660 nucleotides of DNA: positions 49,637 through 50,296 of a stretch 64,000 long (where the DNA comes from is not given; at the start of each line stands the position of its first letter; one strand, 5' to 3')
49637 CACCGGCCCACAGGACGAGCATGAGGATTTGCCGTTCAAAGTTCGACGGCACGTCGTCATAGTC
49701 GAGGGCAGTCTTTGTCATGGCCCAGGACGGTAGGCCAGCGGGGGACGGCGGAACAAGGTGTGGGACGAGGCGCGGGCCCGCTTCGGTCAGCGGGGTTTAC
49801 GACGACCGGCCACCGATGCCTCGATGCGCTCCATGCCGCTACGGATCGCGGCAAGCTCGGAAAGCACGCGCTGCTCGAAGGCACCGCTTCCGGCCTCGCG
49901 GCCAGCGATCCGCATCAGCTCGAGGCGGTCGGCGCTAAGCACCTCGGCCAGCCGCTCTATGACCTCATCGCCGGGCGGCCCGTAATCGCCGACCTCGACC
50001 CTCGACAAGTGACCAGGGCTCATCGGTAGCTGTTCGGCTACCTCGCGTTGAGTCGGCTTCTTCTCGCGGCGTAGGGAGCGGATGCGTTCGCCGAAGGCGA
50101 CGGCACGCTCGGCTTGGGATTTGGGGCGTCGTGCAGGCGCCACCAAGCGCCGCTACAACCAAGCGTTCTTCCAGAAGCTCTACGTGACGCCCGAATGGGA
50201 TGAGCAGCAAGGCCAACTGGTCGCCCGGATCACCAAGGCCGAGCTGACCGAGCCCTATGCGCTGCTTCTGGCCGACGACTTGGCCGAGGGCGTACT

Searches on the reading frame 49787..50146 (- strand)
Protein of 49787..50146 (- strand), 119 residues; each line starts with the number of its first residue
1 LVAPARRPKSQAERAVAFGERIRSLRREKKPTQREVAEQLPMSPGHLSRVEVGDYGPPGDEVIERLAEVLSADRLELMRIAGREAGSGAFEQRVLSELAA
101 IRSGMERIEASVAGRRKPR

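Call 28: search_protein_families(library=pfam, proteins=[window:49787-50146:-], max_evalue=0.05)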
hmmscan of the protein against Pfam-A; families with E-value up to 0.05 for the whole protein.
window:49787-50146:- (119 aa): 4 families
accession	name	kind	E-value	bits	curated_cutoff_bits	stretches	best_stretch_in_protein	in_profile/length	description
PF13560.12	HTH_31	-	2.2e-12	47.5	27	1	17-76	1-60/64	Helix-turn-helix domain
PF01381.28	HTH_3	-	1e-07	32.3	23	1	22-70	1-48/55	Helix-turn-helix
PF12844.13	HTH_19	-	4.4e-06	27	30.2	1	19-72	1-53/64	Helix-turn-helix domain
PF13413.12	HTH_25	-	0.034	14.4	24.6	0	22-56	2-36/62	Helix-turn-helix domain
